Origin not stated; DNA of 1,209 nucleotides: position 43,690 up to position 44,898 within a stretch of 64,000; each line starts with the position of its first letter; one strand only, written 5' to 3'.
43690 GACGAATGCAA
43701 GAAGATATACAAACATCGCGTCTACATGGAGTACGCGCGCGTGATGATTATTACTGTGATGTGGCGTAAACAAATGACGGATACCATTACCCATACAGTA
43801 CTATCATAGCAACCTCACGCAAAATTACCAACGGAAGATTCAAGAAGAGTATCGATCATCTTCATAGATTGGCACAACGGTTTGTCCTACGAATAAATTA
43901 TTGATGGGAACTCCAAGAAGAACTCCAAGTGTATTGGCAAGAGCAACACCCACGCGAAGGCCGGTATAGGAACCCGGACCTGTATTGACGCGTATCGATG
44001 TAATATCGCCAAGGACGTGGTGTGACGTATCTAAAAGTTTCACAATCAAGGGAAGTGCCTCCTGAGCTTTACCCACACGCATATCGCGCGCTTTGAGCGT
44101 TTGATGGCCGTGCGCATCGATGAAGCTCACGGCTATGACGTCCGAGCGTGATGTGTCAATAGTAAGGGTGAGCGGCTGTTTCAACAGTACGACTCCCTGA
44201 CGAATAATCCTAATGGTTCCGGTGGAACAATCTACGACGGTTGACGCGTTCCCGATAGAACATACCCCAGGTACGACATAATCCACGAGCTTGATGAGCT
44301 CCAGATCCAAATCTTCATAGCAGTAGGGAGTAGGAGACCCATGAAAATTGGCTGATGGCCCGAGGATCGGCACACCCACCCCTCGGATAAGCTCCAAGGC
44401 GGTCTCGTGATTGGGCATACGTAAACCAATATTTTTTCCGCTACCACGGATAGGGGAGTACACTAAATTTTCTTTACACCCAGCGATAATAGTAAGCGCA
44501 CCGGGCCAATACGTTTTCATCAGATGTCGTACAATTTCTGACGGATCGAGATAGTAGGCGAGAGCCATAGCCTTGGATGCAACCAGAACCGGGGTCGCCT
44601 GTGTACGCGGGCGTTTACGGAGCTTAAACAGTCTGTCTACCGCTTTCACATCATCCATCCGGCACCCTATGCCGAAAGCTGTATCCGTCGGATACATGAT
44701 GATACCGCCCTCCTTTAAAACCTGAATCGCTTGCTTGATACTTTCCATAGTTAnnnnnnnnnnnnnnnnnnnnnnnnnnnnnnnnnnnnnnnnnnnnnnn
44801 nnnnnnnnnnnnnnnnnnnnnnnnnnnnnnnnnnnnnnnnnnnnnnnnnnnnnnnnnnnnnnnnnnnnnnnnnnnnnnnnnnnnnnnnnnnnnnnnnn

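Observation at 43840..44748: Single polypeptide fusing TsaC (YrdC/Sua5 domain) to the N-terminal domain of TsaB, adjacent to tsaE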

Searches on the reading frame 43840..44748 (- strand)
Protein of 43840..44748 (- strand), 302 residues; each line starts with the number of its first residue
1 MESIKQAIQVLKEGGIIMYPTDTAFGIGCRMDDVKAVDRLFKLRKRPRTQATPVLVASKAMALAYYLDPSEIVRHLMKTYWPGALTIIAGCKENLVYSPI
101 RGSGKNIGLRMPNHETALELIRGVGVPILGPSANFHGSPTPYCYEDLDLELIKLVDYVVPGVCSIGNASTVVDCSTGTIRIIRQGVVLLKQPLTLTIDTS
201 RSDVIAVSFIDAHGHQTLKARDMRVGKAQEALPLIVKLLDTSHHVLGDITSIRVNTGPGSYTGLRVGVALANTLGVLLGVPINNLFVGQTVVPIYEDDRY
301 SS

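Call 3: search_protein_families(library=pfam, proteins=[window:43840-44748:-], max_evalue=1)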
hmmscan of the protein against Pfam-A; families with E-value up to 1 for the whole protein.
window:43840-44748:- (302 aa): 2 families
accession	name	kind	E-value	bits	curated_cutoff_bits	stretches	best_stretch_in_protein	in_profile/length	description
PF01300.24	Sua5_yciO_yrdC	-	1.4e-44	152.2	25.1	1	9-185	1-178/178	Telomere recombination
PF00814.31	TsaD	-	1.6e-09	38.4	24.8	1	229-282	31-84/264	tRNA N6-adenosine threonylcarbamoyltransferase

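Call 4: search_protein_families(library=ncbifam, proteins=[window:43840-44748:-], max_evalue=1)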
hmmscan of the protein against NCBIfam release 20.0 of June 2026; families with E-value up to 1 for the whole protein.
window:43840-44748:- (302 aa): 7 families
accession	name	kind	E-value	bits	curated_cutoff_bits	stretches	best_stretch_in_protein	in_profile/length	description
TIGR00057.1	TIGR00057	equivalog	3.3e-46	157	123.2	1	2-188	9-194/202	L-threonylcarbamoyladenylate synthase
NF007919.1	PRK10634.1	equivalog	1.1e-22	80.4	175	1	8-179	2-174/176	L-threonylcarbamoyladenylate synthase type 1 TsaC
TIGR03725.1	T6A_YeaZ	equivalog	7.3e-17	62.1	69.3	1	195-282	2-88/212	tRNA (adenosine(37)-N6)-threonylcarbamoyltransferase complex dimerization subunit type 1 TsaB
TIGR00143.1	hypF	equivalog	0.00011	20.5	466.1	1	2-207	192-396/741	carbamoyltransferase HypF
TIGR03722.2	arch_KAE1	equivalog_domain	0.00069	18.8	375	1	218-282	37-101/323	KEOPS complex N(6)-L-threonylcarbamoyladenine synthase Kae1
TIGR03723.1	T6A_TsaD_YgjD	equivalog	0.00093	18.4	296.1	1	230-282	52-104/314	tRNA (adenosine(37)-N6)-threonylcarbamoyltransferase complex transferase subunit TsaD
TIGR00329.1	gcp_kae1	subfamily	0.001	18.4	207.8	1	230-282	51-103/305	tRNA (adenosine(37)-N6)-threonylcarbamoyltransferase complex transferase subunit TsaD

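Call 7: find_homologous_proteins(query=window:43840-44748:-, max_evalue=0.00001)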
Query window:43840-44748:- (302 aa): 2863 proteins with E <= 0.00001 among 5733 candidates; the best 120 are listed.
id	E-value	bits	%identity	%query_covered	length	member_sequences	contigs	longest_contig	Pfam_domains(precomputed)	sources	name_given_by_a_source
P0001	6.7e-197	671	100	100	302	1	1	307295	PF00814.32,PF01300.25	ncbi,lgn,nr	ncbi:MAG: L-threonylcarbamoyladenylate synthase [Candidatus Gottesmanbacteria bacterium]|nr:L-threon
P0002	3.6e-176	603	89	100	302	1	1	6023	PF00814.32,PF01300.25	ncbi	-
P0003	1.0e-155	536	79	100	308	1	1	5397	PF00814.32,PF01300.25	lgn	-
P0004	2.2e-144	498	73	100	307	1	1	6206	PF00814.32,PF01300.25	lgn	-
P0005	7.2e-130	451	68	99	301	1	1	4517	PF00814.32,PF01300.25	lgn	-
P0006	1.6e-127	443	68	99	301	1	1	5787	PF00814.32,PF01300.25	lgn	-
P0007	2.4e-127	442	66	98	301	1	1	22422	PF00814.32,PF01300.25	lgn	-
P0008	6.9e-125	434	65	100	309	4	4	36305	PF00814.32,PF01300.25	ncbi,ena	ncbi:MAG: L-threonylcarbamoyladenylate synthase [Patescibacteria group bacterium]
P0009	1.3e-124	434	67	100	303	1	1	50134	PF00814.32,PF01300.25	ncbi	-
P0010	1.0e-123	431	67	100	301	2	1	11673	PF00814.32,PF01300.25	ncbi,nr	ncbi:threonylcarbamoyl-AMP synthase [Candidatus Gottesmanbacteria bacterium]|nr:threonylcarbamoyl-AM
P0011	8.6e-123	428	65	99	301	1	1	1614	PF00814.32,PF01300.25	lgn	-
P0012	5.7e-122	425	65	98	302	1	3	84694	PF00814.32,PF01300.25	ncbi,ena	ncbi:MAG: L-threonylcarbamoyladenylate synthase [Patescibacteria group bacterium]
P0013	6.2e-122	425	66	99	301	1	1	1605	PF00814.32,PF01300.25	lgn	-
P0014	1.1e-121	424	66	98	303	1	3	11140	PF00814.32,PF01300.25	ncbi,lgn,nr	ncbi:threonylcarbamoyl-AMP synthase [Candidatus Gottesmanbacteria bacterium]|nr:threonylcarbamoyl-AM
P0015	6.5e-121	421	65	98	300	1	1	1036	PF00814.32,PF01300.25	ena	-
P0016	1.3e-120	420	65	98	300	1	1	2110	PF00814.32,PF01300.25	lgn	-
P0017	1.7e-120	420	65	98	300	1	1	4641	PF00814.32,PF01300.25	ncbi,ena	-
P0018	2.6e-120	419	65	98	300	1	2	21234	PF00814.32,PF01300.25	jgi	-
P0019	9.9e-120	417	65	99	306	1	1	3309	PF00814.32,PF01300.25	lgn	-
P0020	2.1e-119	416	65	99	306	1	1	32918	PF00814.32,PF01300.25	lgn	-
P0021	3.4e-119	416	65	99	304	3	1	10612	PF00814.32,PF01300.25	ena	-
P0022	3.3e-118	413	63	98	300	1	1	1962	PF00814.32,PF01300.25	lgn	-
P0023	4.5e-118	412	64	98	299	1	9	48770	PF00814.32,PF01300.25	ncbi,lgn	-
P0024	7.6e-117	408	63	99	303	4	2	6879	PF00814.32,PF01300.25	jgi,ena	-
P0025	2.1e-116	407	63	99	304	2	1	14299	PF00814.32,PF01300.25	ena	-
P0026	5.3e-116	405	62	99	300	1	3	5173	PF00814.32,PF01300.25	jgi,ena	-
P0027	7.8e-116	405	62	99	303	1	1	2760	PF00814.32,PF01300.25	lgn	-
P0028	9.9e-113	395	62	99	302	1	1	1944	PF00814.32,PF01300.25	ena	-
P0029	1.2e-112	394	63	99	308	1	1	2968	PF00814.32,PF01300.25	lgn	-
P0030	6.6e-112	392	61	98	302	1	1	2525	PF00814.32,PF01300.25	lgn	-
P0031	2.4e-111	390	63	97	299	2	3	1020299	PF00814.32,PF01300.25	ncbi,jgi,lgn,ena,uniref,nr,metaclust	ncbi:hypothetical protein A3A79_04395 [Candidatus Gottesmanbacteria bacterium RIFCSPLOWO2_01_FULL_43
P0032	8.9e-111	388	61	100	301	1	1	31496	PF00814.32,PF01300.25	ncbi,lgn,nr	ncbi:threonylcarbamoyl-AMP synthase [Candidatus Gottesmanbacteria bacterium]|nr:threonylcarbamoyl-AM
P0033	1.8e-110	387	68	90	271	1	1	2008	PF00814.32,PF01300.25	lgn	-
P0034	9.9e-109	381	66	89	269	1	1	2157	PF00814.32,PF01300.25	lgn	-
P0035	8.5e-108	378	64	94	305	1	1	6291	PF00814.32,PF01300.25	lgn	-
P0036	2.2e-107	377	60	98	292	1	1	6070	PF00814.32,PF01300.25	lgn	-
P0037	9.8e-106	372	62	93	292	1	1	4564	PF00814.32,PF01300.25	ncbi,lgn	ncbi:MAG: L-threonylcarbamoyladenylate synthase [Patescibacteria group bacterium]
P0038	3.5e-104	366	58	98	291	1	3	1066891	PF00814.32,PF01300.25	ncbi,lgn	-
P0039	5.4e-104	366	60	96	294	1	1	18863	PF00814.32,PF01300.25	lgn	-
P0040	7.7e-104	365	57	99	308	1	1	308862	PF00814.32,PF01300.25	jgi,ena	-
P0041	1.4e-103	364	62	94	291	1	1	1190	PF00814.32,PF01300.25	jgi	jgi:L-threonylcarbamoyladenylate synthase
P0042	1.6e-101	358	60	97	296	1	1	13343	PF00814.32,PF01300.25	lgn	-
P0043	5.8e-101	356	58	98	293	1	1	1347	PF00814.32,PF01300.25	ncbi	-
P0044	2.6e-100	354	60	93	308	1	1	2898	PF00814.32,PF01300.25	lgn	-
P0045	2.8e-96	341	55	100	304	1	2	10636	PF00814.32,PF01300.25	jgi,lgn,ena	-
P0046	2.6e-95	337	55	99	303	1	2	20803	PF00814.32,PF01300.25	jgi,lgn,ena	-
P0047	3.1e-95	337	60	94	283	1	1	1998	PF00814.32,PF01300.25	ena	-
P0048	1.2e-94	335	53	100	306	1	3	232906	PF00814.32,PF01300.25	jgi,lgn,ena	-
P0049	1.3e-94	335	56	93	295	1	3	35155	PF00814.32,PF01300.25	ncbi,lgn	-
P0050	1.5e-94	335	54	98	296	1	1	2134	PF00814.32,PF01300.25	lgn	-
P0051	3.5e-94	334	57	93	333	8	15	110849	PF00814.32,PF01300.25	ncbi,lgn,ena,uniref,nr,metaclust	ncbi:MAG: Sua5/YciO/YrdC/YwlC family protein [Microgenomates group bacterium GW2011_GWC1_43_11]|unir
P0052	3.8e-93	330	54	94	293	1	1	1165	PF00814.32,PF01300.25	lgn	-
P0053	4.4e-93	330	56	98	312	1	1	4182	PF00814.32,PF01300.25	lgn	-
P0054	4.8e-93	330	52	98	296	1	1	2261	PF00814.32,PF01300.25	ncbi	-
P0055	6.9e-93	329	54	96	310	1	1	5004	PF00814.32,PF01300.25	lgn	-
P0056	7.0e-93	329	54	98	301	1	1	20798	PF00814.32,PF01300.25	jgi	jgi:L-threonylcarbamoyladenylate synthase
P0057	7.9e-93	329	56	95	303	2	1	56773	PF00814.32,PF01300.25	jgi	-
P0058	4.8e-92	327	53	99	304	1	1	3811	PF00814.32,PF01300.25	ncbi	-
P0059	6.5e-92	326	53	100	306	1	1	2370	PF00814.32,PF01300.25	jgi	-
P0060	2.7e-91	324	57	93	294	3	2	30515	PF00814.32,PF01300.25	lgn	-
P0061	3.7e-91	324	76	62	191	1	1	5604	PF01300.25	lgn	-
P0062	1.1e-90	322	73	67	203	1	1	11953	PF01300.25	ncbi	-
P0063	3.5e-90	321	52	98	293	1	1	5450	PF00814.32,PF01300.25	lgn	-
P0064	4.1e-90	320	53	93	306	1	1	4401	PF00814.32,PF01300.25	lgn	-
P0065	4.9e-90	320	53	94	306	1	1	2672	PF00814.32,PF01300.25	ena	-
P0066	8.5e-90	319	76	62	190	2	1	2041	PF01300.25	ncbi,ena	-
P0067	9.0e-90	319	52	99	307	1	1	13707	PF00814.32,PF01300.25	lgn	-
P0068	2.0e-89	318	75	61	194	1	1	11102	PF01300.25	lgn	-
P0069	2.4e-89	318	74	62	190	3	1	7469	PF01300.25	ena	-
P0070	2.5e-89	318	54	98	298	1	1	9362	PF00814.32,PF01300.25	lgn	-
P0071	4.1e-89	317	75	62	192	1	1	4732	PF01300.25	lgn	-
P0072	4.6e-89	317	76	62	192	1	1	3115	PF01300.25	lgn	-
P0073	5.2e-89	317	54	97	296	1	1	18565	PF00814.32,PF01300.25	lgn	-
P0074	1.5e-88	315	74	62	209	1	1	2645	PF01300.25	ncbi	-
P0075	2.8e-88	314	51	97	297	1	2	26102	PF00814.32,PF01300.25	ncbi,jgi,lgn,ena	-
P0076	6.3e-88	313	52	93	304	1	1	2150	PF00814.32,PF01300.25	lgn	-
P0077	6.3e-88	313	74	63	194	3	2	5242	PF01300.25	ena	-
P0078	2.6e-87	311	51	99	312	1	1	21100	PF00814.32,PF01300.25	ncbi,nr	ncbi:MAG: L-threonylcarbamoyladenylate synthase [bacterium]|nr:L-threonylcarbamoyladenylate synthase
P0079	2.7e-87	311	50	97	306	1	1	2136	PF00814.32,PF01300.25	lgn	-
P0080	3.1e-87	311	52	98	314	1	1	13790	PF00814.32,PF01300.25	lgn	-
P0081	3.3e-87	311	73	62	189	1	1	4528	PF01300.25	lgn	-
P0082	3.6e-87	311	51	98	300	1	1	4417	PF00814.32,PF01300.25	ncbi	-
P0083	3.7e-87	311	73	62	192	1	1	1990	PF01300.25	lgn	-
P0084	4.9e-87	310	71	64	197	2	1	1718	PF01300.25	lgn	-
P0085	5.7e-87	310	51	98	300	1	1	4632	PF00814.32,PF01300.25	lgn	-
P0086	7.1e-87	310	51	97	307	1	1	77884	PF00814.32,PF01300.25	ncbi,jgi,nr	ncbi:threonylcarbamoyl-AMP synthase [Candidatus Microgenomates bacterium]|nr:MAG: threonylcarbamoyl-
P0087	1.4e-86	309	75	62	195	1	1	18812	PF01300.25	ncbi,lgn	-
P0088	1.4e-86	309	73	62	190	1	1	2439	PF01300.25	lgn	-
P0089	1.5e-86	309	74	62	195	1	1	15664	PF01300.25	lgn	-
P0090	3.4e-86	307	50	98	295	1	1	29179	PF00814.32,PF01300.25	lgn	-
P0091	3.4e-86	307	72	62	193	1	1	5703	PF01300.25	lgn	-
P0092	6.4e-86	307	53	93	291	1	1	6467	PF00814.32,PF01300.25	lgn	-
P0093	8.3e-86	306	72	63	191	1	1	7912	PF01300.25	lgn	-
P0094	8.7e-86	306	72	62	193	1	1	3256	PF01300.25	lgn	-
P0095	1.0e-85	306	74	62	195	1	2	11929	PF01300.25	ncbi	-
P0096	1.0e-85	306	45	98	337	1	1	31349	PF00814.32,PF01300.25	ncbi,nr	ncbi:MAG: L-threonylcarbamoyladenylate synthase [Candidatus Levybacteria bacterium]|nr:L-threonylcar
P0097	2.3e-85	305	74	62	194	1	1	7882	PF01300.25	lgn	-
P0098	2.3e-85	305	70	62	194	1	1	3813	PF01300.25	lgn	-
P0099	2.5e-85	305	48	98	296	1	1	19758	PF00814.32,PF01300.25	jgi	-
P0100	3.1e-85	304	49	98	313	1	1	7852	PF00814.32,PF01300.25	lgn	-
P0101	3.1e-85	304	50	99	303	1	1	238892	PF00814.32,PF01300.25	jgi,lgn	jgi:L-threonylcarbamoyladenylate synthase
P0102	3.8e-85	304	51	97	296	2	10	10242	PF00814.32,PF01300.25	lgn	-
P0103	5.5e-85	303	73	61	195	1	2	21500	PF01300.25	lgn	-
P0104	6.1e-85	303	52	97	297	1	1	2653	PF00814.32,PF01300.25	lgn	-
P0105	6.5e-85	303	50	98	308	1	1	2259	PF00814.32,PF01300.25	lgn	-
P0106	7.0e-85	303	71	61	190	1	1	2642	PF01300.25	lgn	-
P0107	8.8e-85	303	74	62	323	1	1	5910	PF01300.25,PF02367.24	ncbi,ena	-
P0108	1.3e-84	302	52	95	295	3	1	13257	PF00814.32,PF01300.25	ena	-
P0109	1.9e-84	302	50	98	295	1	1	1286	PF00814.32,PF01300.25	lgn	-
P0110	1.9e-84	302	50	97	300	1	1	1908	PF00814.32,PF01300.25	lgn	-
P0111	2.3e-84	301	72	63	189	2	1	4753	PF01300.25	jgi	-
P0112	5.1e-84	300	50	95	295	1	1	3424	PF00814.32,PF01300.25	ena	-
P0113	6.7e-84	300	71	62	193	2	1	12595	PF01300.25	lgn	-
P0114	7.2e-84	300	72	63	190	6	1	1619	PF01300.25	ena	-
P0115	8.8e-84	299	51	97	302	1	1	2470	PF00814.32,PF01300.25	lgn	-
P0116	1.5e-83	299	70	63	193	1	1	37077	PF01300.25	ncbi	-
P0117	1.7e-83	299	49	94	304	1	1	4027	PF00814.32,PF01300.25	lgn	-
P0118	1.8e-83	298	51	94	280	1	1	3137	PF00814.32,PF01300.25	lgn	-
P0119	2.3e-83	298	72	63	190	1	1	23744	PF01300.25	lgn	-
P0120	2.4e-83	298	50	93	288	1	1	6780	PF00814.32,PF01300.25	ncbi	-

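Call 17: find_related_loci(query=A1, collection=genome_contigs, flank=10000)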
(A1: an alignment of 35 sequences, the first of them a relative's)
Query A1 (302 aa) in genome_contigs; peptide patterns used: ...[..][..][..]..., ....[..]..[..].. (x = any residue, [..] = any of these).
600 stretches matched a pattern (row limit reached: there are more); 435 encode a relative of the query (tblastn E <= 1e-3); the best 80 are kept; 80 distinct loci.
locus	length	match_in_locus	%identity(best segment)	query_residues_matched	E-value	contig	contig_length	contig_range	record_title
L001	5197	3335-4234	65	2-302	1e-130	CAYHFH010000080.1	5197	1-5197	MAG TPA_asm: uncultured Gammaproteobacteria bacterium isolate ERP119705_co10_87 genome assembly, contig: NODE_12379_leng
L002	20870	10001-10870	63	4-296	4e-117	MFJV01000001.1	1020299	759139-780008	MAG: Candidatus Gottesmanbacteria bacterium RIFCSPLOWO2_01_FULL_43_11b rifcsplowo2_01_scaffold_30, whole genome shotgun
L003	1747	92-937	61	4-283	4e-114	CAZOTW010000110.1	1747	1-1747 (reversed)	MAG TPA_asm: uncultured Gammaproteobacteria bacterium isolate SRP080215_co1_129 genome assembly, contig: NODE_223751_len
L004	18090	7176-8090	50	1-295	4e-91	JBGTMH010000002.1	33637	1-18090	MAG: Patescibacteria group bacterium isolate JTS-RE358 k141_11995460, whole genome shotgun sequence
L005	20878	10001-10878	56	2-295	4e-72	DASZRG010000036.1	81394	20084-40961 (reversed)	MAG TPA_asm: Patescibacteria group bacterium isolate SMAG_U6018 k141_95665, whole genome shotgun sequence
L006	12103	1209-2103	54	1-295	3e-74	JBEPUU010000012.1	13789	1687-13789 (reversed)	MAG: bacterium isolate 22E.metabat2_refined.014_sub NODE_3869_length_13789_cov_5.028761, whole genome shotgun sequence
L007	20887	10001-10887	51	3-295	8e-74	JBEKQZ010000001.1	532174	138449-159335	MAG: Candidatus Levyibacteriota bacterium isolate SPRUCE 49 SPRUCE_49_1, whole genome shotgun sequence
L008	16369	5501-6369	53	1-283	6e-72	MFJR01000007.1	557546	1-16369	MAG: Candidatus Gottesmanbacteria bacterium RIFCSPLOWO2_01_FULL_39_12b rifcsplowo2_01_scaffold_21, whole genome shotgun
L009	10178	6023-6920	57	2-295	1e-72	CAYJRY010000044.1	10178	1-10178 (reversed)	MAG TPA_asm: uncultured Gammaproteobacteria bacterium isolate ERP125453_co1_466 genome assembly, contig: NODE_7708_lengt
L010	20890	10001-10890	52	1-296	1e-60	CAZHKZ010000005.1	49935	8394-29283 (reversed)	MAG TPA_asm: uncultured Gammaproteobacteria bacterium isolate SRP278252_co2_13 genome assembly, contig: NODE_1141_length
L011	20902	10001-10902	49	1-293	3e-64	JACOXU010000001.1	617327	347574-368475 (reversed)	MAG: Candidatus Levyibacteriota bacterium isolate NC_groundwater_161_Ag_S-0.1um_37_19 S4_GD2017_2_S1_scaffold_10, whole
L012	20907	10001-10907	42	1-295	2e-60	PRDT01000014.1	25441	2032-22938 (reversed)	MAG: Candidatus Levyibacteriota bacterium isolate Amazon FNV 2010 10 14 contig_65_143232882length25441multi3in0, whole g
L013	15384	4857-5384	39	10-187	1e-29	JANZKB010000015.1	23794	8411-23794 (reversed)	MAG: Candidatus Culexmicrobium thermophilum isolate GB-1845-036 Ga0190361_1000221, whole genome shotgun sequence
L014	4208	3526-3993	41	2-159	2e-27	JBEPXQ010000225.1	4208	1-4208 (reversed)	MAG: Bacteroidales bacterium isolate 02_S197.semibin_refined.037 NODE_17745_length_4208_cov_1.999020, whole genome shotg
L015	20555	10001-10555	33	2-187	8e-27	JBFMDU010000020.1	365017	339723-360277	MAG: Chloroflexota bacterium isolate MAG227 MAG227_20, whole genome shotgun sequence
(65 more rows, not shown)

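Call 24: find_encoding_contigs(protein=P0001, flank=10000, max_places=3)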
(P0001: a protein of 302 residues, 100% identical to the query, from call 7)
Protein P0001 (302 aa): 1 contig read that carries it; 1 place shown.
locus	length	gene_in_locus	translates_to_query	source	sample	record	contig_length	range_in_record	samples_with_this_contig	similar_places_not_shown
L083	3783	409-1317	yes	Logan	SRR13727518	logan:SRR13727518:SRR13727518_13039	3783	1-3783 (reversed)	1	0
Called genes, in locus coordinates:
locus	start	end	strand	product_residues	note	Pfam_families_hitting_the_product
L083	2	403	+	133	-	?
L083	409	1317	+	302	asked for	PF01300:Sua5_yciO_yrdC, PF00814:TsaD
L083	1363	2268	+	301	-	PF00188:CAP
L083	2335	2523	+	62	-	PF18900:DUF5656 (weak)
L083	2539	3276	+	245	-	PF00483:NTP_transferase, PF12804:NTP_transf_3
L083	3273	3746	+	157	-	PF00908:dTDP_sugar_isom, PF14667:Polysacc_synt_C (weak)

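Call 32: find_encoding_contigs(protein=P0116, flank=10000, max_places=3)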
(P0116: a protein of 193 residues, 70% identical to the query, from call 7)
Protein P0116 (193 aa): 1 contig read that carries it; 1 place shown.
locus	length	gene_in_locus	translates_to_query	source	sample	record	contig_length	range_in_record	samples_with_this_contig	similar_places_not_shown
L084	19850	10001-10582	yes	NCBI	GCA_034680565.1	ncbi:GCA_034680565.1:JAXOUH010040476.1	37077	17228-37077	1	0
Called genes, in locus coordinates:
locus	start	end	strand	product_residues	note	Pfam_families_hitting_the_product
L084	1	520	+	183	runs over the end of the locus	PF03167:UDG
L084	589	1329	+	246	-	PF18400:Thioredoxin_12 (faint), PF13098:Thioredoxin_2 (faint), PF13462:Thioredoxin_4, PF01323:DSBA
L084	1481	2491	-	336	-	PF01078:Mg_chelatase (faint), PF05496:RuvB_N, PF00004:AAA, PF07728:AAA_5, PF17864:AAA_lid_4, PF05491:WHD_RuvB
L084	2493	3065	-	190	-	PF01330:RuvA_N, PF14520:HHH_5, PF07499:RuvA_C (weak)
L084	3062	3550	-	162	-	PF02075:RuvC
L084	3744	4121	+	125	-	-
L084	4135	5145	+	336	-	PF03462:PCRF, PF00472:RF-1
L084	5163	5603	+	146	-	-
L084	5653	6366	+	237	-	PF00005:ABC_tran, PF01637:ATPase_2 (weak), PF13304:AAA_21 (faint)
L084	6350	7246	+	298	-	PF18075:FtsX_ECD, PF02687:FtsX (weak)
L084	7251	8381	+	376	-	PF01551:Peptidase_M23 (weak)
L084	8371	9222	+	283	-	-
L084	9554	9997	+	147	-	PF02367:TsaE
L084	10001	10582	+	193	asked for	PF01300:Sua5_yciO_yrdC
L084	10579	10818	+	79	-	-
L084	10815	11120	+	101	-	PF00814:TsaD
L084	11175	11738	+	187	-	PF27226:AF_1845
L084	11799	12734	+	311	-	PF00188:CAP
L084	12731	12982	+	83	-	PF18900:DUF5656 (weak)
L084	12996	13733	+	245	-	PF00483:NTP_transferase, PF12804:NTP_transf_3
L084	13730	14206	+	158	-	PF00908:dTDP_sugar_isom, PF14667:Polysacc_synt_C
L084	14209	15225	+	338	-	PF01073:3Beta_HSD, PF01370:Epimerase, PF02719:Polysacc_synt_2, PF04321:RmlD_sub_bind, PF07993:NAD_binding_4, PF13460:NAD_binding_10, PF16363:GDP_Man_Dehyd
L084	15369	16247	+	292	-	PF01073:3Beta_HSD (weak), PF01370:Epimerase, PF04321:RmlD_sub_bind, PF07993:NAD_binding_4 (faint), PF16363:GDP_Man_Dehyd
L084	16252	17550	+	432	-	PF03446:NAD_binding_2 (faint), PF03721:UDPG_MGDP_dh_N, PF03807:F420_oxidored (faint), PF00984:UDPG_MGDP_dh, PF03720:UDPG_MGDP_dh_C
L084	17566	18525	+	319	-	PF01073:3Beta_HSD (weak), PF01370:Epimerase, PF02719:Polysacc_synt_2, PF04321:RmlD_sub_bind, PF07993:NAD_binding_4 (faint), PF16363:GDP_Man_Dehyd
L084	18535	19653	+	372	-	PF00535:Glycos_transf_2, PF04138:GtrA_DPMS_TM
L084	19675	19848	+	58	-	?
